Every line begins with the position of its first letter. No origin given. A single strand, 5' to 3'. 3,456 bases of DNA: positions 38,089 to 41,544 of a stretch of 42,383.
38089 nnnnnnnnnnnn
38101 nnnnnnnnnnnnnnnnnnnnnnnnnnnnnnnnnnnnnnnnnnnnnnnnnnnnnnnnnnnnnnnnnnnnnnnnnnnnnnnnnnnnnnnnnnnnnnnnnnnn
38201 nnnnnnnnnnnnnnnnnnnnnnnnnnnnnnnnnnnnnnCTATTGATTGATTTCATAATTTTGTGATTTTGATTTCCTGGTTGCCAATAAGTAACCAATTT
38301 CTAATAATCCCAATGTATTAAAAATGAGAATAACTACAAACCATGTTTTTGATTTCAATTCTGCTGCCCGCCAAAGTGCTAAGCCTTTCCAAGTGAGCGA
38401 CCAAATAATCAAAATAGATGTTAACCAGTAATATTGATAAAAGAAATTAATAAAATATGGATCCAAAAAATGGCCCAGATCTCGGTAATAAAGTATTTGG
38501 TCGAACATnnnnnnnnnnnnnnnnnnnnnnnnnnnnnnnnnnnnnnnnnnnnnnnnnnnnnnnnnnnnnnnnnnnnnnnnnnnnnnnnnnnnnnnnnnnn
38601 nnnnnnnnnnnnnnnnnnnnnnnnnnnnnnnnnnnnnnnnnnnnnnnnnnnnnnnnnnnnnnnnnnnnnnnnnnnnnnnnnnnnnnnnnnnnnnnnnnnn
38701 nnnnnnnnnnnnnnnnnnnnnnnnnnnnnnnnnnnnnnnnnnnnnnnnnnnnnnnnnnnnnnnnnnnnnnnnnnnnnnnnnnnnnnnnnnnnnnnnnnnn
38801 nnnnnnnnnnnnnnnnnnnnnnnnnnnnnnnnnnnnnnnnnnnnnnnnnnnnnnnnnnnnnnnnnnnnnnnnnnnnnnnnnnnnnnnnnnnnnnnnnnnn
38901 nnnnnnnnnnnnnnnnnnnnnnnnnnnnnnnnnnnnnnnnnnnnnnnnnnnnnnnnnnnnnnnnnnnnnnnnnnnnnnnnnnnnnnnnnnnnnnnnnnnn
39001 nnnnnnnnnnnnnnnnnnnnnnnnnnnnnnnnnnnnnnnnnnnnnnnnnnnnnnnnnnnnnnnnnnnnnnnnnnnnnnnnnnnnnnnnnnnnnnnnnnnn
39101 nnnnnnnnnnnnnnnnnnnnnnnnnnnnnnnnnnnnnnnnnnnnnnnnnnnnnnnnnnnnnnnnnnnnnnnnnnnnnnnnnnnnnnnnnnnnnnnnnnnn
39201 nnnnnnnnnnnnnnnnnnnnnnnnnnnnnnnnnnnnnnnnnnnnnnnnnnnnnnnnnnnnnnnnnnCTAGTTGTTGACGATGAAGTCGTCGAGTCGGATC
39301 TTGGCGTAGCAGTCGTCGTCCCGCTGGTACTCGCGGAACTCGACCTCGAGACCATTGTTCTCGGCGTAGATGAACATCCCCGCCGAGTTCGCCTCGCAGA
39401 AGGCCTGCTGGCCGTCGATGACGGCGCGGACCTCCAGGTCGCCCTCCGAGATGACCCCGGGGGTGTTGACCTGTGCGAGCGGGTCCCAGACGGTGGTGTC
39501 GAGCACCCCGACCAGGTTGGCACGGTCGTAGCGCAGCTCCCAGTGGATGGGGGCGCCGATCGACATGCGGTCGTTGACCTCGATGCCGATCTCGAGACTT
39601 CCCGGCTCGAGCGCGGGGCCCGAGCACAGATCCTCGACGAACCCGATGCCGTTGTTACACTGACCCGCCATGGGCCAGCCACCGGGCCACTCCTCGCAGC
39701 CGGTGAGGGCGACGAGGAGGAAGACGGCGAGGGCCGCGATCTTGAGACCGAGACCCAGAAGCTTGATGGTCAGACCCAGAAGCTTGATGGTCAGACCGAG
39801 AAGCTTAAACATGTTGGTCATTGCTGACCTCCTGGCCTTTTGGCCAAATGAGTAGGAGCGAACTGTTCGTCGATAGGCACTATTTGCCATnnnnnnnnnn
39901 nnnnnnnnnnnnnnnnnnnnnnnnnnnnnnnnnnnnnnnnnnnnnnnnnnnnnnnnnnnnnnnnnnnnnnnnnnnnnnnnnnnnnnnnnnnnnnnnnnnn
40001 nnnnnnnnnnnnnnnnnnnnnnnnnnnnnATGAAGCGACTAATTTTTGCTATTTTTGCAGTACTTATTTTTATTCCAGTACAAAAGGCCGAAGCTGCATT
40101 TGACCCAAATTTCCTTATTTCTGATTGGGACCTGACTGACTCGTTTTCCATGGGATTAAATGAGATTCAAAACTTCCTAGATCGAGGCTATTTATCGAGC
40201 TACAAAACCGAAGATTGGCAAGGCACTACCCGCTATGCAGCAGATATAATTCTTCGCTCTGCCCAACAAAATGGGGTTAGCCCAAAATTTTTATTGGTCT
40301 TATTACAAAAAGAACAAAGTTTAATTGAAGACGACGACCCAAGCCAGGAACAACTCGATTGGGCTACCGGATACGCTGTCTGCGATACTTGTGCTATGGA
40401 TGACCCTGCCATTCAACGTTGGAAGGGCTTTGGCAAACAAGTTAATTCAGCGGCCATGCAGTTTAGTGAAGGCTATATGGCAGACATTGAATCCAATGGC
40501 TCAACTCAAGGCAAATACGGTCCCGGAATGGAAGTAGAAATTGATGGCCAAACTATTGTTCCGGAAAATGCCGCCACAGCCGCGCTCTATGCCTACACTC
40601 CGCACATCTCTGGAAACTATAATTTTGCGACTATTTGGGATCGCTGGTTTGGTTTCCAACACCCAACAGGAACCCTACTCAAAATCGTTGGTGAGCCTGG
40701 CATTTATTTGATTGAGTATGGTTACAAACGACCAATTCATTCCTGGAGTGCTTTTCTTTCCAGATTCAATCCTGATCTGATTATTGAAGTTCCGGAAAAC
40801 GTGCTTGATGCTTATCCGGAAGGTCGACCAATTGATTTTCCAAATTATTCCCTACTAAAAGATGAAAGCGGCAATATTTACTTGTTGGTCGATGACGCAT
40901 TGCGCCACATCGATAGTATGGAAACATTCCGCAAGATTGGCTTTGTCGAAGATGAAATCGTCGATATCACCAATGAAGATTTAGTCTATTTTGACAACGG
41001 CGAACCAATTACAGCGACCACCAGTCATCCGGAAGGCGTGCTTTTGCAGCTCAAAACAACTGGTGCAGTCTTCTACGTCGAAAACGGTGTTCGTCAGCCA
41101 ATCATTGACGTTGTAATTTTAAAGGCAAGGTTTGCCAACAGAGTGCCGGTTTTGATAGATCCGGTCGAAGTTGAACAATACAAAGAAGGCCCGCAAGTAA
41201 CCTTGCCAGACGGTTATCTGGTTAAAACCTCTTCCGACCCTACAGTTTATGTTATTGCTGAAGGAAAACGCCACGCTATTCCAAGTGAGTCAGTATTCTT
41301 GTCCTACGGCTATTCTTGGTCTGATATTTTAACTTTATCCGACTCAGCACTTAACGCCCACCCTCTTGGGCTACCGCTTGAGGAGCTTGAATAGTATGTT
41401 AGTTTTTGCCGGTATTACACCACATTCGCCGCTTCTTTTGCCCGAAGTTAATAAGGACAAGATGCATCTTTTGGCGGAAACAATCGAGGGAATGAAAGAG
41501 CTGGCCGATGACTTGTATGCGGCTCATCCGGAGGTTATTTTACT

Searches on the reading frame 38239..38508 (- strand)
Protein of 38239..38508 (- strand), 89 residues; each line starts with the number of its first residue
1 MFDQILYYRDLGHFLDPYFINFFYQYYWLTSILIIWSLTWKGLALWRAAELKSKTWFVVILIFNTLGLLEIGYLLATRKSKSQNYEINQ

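Call 10: search_protein_families(library=pfam, proteins=[window:38239-38508:-], max_evalue=0.01)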
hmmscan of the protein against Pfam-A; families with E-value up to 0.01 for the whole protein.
window:38239-38508:- (89 aa): 1 family
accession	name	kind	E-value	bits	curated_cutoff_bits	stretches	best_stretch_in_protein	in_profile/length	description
PF18893.5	DUF5652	-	1.7e-21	76.1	23.4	1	25-83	11-69/71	Family of unknown function (DUF5652)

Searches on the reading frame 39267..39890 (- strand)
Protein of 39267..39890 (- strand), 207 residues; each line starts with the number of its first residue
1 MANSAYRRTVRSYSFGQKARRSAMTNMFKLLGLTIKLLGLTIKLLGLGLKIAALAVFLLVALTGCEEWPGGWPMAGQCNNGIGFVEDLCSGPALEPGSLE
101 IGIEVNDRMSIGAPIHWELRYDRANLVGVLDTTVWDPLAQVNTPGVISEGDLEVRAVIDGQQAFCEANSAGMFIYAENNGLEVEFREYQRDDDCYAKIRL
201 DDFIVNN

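Call 10: search_protein_families(library=pfam, proteins=[window:39267-39890:-], max_evalue=0.01)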
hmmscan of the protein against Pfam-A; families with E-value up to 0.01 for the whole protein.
window:39267-39890:- (207 aa): 0 families

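Call 61: find_homologous_proteins(query=window:39267-39890:-, max_evalue=0.001)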
Query window:39267-39890:- (207 aa): 2 proteins with E <= 0.001 among 995 candidates.
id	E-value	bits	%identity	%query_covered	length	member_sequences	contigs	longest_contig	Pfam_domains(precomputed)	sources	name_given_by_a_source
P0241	9.9e-120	416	100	89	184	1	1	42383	-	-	-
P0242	7.9e-67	243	68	70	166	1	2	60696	-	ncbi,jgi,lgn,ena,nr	ncbi:MAG: hypothetical protein ABH826_03205 [Patescibacteria group bacterium]|nr:hypothetical protei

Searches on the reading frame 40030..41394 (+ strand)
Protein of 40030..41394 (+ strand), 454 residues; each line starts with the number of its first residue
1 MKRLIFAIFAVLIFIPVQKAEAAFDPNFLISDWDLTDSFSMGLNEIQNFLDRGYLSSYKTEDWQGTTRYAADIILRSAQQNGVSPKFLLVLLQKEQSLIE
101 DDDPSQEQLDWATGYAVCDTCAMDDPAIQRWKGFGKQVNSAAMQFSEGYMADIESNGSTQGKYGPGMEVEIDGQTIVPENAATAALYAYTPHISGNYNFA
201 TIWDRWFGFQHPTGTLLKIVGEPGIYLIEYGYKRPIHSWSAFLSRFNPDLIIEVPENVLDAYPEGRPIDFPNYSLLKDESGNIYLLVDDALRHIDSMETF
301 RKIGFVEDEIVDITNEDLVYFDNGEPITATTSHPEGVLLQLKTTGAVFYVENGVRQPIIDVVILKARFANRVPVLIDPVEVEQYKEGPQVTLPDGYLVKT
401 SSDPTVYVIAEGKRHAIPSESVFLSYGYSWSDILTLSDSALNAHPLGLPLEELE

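Call 10: search_protein_families(library=pfam, proteins=[window:40030-41394:+], max_evalue=0.01)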
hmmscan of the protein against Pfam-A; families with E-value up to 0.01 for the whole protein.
window:40030-41394:+ (454 aa): 0 families

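Call 28: find_homologous_proteins(query=window:40030-41394:+, max_evalue=0.00001)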
Query window:40030-41394:+ (454 aa): 1504 proteins with E <= 0.00001 among 8000 candidates; the best 120 are listed.
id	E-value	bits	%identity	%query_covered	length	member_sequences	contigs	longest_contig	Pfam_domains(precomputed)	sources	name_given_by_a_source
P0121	0.0e+0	1042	100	100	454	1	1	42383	-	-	-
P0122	1.2e-254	863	80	100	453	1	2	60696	-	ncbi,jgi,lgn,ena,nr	ncbi:MAG: hypothetical protein ABH826_03210 [Patescibacteria group bacterium]|nr:hypothetical protei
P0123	1.7e-254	863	81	100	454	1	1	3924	-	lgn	-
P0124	4.3e-228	776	73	100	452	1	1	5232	-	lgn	-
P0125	9.0e-210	715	69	95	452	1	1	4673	-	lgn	-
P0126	7.9e-200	683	68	94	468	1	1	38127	-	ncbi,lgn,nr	ncbi:MAG: hypothetical protein Q8P30_01005 [Candidatus Uhrbacteria bacterium]|nr:hypothetical protei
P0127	9.3e-200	682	67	98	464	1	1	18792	-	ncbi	ncbi:MAG: hypothetical protein ABIA47_02040 [bacterium]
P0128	8.1e-199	679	66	98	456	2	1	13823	-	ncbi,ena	-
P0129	7.2e-197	673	66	98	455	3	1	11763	-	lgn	-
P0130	2.3e-196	671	65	99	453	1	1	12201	-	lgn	-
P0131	1.2e-195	669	65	98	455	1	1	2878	-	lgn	-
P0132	2.0e-195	668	64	100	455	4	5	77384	-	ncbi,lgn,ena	ncbi:MAG: hypothetical protein AAB663_01330 [Patescibacteria group bacterium]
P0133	2.6e-194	664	65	99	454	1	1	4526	-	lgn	-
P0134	3.5e-193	661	63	98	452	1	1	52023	-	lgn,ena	-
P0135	1.3e-192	659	63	100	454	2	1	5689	-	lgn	-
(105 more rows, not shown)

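Call 29: find_encoding_contigs(protein=P0123, flank=4000, max_places=3)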
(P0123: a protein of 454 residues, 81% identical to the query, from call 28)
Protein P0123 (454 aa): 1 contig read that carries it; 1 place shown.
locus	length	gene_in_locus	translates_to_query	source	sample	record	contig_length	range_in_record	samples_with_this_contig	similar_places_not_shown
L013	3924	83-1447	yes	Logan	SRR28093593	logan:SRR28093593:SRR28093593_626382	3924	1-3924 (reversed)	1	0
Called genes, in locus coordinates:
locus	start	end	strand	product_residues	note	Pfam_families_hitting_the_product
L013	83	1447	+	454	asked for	-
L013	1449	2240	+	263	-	PF02900:LigB, PF01875:Memo (weak)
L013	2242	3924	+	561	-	?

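Call 30: find_encoding_contigs(protein=P0124, flank=4000, max_places=3)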
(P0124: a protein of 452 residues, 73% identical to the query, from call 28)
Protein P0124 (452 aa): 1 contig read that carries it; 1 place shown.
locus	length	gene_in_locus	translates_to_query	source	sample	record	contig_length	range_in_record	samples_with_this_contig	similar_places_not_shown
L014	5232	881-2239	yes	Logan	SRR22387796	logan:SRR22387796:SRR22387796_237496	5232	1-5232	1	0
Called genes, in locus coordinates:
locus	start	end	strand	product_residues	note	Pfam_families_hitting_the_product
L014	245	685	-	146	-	-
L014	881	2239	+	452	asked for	-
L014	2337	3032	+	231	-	PF01875:Memo, PF02900:LigB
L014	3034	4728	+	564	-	PF17764:PriA_3primeBD, PF00271:Helicase_C (faint)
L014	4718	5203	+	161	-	PF01327:Pep_deformylase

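Call 31: find_encoding_contigs(protein=P0125, flank=4000, max_places=3)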
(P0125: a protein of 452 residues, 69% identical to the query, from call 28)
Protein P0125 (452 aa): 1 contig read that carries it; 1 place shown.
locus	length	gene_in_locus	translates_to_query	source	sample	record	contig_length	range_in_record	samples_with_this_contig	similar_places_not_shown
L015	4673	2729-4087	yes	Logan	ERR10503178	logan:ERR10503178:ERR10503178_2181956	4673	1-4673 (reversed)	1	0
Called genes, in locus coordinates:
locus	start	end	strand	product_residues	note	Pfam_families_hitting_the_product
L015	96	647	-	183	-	-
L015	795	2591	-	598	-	PF00009:GTP_EFTU, PF03144:GTP_EFTU_D2, PF22042:EF-G_D2, PF00679:EFG_C, PF21018:BipA_C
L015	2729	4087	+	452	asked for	-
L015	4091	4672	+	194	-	?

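Call 32: find_encoding_contigs(protein=P0126, flank=4000, max_places=3)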
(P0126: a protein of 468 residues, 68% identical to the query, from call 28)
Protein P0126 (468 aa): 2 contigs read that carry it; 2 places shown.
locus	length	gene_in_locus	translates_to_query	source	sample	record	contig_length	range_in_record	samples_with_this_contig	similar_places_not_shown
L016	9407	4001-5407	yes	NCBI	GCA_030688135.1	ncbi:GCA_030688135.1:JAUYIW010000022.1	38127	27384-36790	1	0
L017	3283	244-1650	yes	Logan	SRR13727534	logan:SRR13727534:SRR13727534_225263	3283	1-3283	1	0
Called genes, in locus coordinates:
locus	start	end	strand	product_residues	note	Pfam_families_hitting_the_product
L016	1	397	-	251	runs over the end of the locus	-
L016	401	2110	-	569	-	PF00376:MerR, PF12728:HTH_17 (faint), PF13411:MerR_1, PF12161:HsdM_N, PF02384:N6_Mtase, PF07669:Eco57I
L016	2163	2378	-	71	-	-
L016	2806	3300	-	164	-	-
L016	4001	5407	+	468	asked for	-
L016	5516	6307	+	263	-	PF02900:LigB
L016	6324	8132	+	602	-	PF17764:PriA_3primeBD, PF00271:Helicase_C (weak)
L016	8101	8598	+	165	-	PF01327:Pep_deformylase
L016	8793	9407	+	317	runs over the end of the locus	PF00551:Formyl_trans_N, PF02911:Formyl_trans_C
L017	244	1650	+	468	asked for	-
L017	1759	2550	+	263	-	PF02900:LigB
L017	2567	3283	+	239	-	?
